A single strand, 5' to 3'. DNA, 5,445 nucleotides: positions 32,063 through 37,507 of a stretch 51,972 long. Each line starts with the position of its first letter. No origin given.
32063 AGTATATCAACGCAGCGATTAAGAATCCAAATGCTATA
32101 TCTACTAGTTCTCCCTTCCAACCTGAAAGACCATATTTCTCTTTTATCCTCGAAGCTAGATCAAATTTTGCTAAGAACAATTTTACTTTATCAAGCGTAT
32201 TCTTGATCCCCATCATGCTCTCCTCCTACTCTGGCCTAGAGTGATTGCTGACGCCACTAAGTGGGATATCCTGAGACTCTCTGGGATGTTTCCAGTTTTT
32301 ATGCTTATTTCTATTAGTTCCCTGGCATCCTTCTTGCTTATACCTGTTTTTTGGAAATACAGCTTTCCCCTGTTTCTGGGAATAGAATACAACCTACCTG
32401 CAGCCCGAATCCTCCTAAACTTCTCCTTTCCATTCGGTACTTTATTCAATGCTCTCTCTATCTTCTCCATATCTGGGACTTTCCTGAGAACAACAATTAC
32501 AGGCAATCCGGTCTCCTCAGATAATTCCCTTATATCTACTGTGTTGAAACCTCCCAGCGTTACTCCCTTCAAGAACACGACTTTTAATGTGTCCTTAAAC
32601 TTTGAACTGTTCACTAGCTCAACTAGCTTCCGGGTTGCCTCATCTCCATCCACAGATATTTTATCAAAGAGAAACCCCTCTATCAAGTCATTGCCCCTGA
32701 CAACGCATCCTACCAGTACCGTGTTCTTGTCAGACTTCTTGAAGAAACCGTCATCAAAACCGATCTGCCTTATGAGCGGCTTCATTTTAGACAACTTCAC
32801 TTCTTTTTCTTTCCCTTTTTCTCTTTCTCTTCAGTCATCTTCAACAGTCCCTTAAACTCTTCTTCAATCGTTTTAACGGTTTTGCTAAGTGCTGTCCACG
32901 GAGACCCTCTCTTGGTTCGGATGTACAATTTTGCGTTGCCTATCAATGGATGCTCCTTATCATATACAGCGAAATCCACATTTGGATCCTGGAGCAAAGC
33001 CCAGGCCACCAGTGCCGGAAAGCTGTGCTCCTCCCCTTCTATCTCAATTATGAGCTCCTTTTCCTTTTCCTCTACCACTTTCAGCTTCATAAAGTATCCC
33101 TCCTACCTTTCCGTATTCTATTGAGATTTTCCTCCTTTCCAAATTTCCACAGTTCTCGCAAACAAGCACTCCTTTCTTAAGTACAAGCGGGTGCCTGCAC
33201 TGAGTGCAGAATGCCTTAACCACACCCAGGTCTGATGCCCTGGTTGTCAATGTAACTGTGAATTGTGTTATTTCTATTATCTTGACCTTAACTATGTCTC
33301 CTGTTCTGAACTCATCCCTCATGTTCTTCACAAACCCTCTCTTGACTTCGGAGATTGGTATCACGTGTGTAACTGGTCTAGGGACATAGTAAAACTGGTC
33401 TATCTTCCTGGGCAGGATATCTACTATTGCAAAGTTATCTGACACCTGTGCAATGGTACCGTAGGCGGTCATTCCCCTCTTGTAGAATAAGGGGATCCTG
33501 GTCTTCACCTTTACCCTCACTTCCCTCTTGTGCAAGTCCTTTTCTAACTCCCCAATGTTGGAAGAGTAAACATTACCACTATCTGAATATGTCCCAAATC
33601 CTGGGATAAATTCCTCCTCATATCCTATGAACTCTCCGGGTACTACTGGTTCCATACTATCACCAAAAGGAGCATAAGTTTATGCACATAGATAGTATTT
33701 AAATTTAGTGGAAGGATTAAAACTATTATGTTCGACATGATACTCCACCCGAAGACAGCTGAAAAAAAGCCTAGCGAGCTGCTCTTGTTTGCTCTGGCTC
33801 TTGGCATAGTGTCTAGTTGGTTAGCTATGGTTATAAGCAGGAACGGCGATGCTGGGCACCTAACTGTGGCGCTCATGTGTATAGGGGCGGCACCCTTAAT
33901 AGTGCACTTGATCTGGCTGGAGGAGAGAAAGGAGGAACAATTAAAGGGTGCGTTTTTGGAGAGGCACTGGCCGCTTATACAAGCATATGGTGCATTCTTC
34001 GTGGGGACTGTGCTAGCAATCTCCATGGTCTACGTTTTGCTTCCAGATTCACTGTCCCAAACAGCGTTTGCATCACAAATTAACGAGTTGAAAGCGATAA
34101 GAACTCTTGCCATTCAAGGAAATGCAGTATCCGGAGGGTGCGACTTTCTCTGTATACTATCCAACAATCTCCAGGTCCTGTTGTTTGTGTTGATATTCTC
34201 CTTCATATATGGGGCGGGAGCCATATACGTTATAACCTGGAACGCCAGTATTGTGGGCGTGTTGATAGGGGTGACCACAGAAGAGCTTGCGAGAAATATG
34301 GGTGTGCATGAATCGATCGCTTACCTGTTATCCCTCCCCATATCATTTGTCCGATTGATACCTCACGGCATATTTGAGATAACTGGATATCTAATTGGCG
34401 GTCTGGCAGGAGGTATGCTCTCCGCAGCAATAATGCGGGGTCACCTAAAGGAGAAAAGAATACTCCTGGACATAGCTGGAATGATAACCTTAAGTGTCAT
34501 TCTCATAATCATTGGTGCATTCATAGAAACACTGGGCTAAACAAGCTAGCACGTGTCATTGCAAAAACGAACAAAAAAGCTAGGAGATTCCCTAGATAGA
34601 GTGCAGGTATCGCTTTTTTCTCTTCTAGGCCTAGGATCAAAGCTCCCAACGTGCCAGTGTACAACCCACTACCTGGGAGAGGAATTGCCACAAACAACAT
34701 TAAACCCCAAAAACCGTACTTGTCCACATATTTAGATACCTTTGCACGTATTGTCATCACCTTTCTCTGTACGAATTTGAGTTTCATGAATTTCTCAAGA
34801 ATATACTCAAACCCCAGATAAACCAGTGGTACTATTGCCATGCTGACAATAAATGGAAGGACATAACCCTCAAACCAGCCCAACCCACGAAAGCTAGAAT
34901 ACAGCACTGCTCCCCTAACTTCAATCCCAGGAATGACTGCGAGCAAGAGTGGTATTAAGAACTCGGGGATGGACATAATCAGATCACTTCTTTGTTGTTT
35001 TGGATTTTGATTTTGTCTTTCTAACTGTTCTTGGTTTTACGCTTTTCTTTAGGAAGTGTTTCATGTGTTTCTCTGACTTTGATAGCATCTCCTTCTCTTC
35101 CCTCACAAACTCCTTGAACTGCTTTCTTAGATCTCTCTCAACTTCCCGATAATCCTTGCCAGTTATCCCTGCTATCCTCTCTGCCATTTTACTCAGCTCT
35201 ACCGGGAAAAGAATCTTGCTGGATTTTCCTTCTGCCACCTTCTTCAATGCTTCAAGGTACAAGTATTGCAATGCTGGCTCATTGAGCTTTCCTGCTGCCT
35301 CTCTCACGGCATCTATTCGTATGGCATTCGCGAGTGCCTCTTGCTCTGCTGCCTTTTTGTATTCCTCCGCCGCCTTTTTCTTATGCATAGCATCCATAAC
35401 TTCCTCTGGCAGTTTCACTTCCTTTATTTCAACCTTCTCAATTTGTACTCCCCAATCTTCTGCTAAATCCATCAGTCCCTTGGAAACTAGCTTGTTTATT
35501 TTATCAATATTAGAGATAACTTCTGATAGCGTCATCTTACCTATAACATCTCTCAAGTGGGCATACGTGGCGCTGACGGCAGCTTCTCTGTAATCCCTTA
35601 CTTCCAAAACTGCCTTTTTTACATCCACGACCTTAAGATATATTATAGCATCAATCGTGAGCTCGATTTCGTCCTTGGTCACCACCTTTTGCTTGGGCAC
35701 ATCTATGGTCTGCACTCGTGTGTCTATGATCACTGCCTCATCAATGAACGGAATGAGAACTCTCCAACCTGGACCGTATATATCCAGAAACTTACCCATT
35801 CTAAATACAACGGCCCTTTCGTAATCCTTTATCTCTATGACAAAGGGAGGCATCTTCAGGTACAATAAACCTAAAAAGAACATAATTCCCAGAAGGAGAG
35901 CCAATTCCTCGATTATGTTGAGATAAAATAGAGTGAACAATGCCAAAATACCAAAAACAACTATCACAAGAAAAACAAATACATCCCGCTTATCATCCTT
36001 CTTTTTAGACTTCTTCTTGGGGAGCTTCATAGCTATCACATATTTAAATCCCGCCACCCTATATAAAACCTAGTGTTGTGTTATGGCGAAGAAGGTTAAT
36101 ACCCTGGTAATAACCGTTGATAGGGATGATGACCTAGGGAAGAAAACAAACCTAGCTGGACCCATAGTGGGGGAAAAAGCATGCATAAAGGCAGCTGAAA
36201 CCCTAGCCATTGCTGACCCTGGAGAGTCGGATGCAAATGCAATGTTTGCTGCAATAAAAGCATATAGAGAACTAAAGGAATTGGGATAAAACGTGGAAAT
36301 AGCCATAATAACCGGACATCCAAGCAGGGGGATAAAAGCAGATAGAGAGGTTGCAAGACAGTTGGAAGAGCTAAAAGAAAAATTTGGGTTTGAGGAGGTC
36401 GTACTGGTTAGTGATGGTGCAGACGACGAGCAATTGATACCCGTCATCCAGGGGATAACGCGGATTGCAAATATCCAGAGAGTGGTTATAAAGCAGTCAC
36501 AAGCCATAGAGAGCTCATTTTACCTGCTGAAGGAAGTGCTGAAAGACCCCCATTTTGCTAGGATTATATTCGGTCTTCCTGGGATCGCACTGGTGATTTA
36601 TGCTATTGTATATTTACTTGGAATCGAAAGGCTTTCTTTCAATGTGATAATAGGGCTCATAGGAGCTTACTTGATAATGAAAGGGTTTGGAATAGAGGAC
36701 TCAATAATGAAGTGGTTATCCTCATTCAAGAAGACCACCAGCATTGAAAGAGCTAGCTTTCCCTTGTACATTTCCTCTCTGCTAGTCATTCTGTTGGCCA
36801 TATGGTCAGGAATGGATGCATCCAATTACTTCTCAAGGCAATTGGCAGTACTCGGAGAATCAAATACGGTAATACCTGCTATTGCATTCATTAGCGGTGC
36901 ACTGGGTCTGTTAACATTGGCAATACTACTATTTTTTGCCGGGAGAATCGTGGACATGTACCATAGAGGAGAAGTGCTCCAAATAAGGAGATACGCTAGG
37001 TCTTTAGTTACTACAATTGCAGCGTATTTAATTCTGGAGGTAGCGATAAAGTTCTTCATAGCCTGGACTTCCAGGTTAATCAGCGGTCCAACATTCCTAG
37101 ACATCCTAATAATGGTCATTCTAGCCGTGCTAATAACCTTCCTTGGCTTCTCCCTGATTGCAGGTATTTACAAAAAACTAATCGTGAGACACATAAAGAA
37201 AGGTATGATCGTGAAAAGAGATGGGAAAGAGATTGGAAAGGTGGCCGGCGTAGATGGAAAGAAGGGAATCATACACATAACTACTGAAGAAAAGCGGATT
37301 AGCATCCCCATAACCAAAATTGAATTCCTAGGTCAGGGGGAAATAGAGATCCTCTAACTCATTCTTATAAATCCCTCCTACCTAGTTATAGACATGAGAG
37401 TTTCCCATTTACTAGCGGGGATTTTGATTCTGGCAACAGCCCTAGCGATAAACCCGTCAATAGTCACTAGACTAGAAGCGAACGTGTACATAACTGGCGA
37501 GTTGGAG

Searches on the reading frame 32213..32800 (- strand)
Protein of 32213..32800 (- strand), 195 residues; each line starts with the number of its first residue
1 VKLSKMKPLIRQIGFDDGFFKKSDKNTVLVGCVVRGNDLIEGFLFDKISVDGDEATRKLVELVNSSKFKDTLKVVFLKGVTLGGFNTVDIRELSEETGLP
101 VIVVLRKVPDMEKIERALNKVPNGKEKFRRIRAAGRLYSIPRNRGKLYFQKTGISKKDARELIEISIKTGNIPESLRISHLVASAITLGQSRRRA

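Call 58: search_protein_families(library=pfam, proteins=[window:32213-32800:-], max_evalue=0.00001)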
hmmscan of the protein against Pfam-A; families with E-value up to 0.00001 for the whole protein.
window:32213-32800:- (195 aa): 1 family
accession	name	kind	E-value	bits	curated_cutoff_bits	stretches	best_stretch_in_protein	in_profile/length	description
PF01949.23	Endo_dU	-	2.7e-61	206.5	32.7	1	10-186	3-181/182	Endonuclease dU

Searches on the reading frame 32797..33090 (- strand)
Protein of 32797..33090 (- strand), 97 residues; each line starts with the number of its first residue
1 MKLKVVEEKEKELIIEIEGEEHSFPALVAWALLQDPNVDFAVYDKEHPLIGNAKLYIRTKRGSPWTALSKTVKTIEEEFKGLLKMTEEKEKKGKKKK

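Call 58: search_protein_families(library=pfam, proteins=[window:32797-33090:-], max_evalue=0.00001)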
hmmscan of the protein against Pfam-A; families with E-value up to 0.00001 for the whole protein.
window:32797-33090:- (97 aa): 1 family
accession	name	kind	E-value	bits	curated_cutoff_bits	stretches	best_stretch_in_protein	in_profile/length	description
PF13656.11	RNA_pol_L_2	-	8.2e-16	57.9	27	1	13-83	2-73/75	RNA polymerase Rpb3/Rpb11 dimerisation domain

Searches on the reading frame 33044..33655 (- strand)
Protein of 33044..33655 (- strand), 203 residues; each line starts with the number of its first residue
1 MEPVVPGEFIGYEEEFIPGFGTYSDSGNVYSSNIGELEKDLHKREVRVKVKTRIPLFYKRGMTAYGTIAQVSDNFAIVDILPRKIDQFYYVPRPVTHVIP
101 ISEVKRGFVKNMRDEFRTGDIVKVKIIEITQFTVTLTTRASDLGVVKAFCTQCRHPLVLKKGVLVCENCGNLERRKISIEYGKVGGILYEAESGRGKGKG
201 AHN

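Call 58: search_protein_families(library=pfam, proteins=[window:33044-33655:-], max_evalue=0.00001)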
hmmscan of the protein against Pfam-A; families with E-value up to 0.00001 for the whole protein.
window:33044-33655:- (203 aa): 1 family
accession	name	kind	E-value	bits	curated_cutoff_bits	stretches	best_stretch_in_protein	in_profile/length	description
PF14382.12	ECR1_N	-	2.7e-10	40.3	27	1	4-39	2-37/38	Exosome complex exonuclease RRP4 N-terminal region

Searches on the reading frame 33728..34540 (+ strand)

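Call 58: search_protein_families(library=pfam, proteins=[window:33728-34540:+], max_evalue=0.00001)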
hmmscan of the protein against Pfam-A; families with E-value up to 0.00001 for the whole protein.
window:33728-34540:+ (270 aa): 1 family
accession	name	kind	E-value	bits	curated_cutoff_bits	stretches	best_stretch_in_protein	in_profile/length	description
PF01944.22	SpoIIM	-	1.8e-13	51.2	26.9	1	89-268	4-159/163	Stage II sporulation protein M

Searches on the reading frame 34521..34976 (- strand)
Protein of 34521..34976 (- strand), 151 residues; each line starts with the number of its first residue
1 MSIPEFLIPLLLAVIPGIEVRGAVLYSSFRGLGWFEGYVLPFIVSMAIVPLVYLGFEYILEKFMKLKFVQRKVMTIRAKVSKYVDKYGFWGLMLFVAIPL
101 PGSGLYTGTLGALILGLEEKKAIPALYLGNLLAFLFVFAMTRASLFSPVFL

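Call 58: search_protein_families(library=pfam, proteins=[window:34521-34976:-], max_evalue=0.00001)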
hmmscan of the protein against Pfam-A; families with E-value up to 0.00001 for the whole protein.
window:34521-34976:- (151 aa): 1 family
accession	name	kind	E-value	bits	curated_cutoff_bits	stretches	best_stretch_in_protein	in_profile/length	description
PF06695.16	Sm_multidrug_ex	-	7.2e-28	98.1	30.7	1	19-134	1-119/121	Putative small multi-drug export protein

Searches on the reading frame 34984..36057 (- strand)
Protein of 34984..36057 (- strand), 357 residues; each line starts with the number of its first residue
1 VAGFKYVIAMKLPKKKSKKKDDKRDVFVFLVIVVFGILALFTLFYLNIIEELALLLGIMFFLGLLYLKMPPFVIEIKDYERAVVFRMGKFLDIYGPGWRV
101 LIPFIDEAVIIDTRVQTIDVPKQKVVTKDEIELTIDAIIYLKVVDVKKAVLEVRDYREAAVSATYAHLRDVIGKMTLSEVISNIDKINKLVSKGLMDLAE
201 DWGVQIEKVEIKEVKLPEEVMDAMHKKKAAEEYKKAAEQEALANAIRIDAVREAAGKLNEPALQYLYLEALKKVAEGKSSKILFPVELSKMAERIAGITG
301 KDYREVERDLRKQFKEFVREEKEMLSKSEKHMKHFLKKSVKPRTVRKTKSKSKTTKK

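Call 58: search_protein_families(library=pfam, proteins=[window:34984-36057:-], max_evalue=0.00001)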
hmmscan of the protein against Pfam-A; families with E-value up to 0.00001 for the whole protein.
window:34984-36057:- (357 aa): 1 family
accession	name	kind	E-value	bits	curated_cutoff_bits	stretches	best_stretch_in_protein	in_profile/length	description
PF01145.31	Band_7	-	1.3e-40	139.8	23.6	1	75-243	2-174/176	SPFH domain / Band 7 family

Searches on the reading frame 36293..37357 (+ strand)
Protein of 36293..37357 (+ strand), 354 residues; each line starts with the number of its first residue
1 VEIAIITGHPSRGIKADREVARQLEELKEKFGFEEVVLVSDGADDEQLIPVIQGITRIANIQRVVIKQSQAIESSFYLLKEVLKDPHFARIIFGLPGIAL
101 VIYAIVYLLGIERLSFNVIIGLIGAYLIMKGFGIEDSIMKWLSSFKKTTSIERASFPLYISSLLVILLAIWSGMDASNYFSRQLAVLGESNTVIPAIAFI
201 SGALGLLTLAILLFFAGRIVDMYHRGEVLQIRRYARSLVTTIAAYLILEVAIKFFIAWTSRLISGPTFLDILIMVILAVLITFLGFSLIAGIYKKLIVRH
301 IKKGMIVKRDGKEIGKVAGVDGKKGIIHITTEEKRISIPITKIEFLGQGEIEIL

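Call 58: search_protein_families(library=pfam, proteins=[window:36293-37357:+], max_evalue=0.00001)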
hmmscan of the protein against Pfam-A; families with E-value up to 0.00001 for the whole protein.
window:36293-37357:+ (354 aa): 1 family
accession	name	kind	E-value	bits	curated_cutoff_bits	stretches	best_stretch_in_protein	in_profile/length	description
PF04123.18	DUF373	-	4.1e-64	217.6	28.3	1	2-278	67-330/335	Domain of unknown function (DUF373)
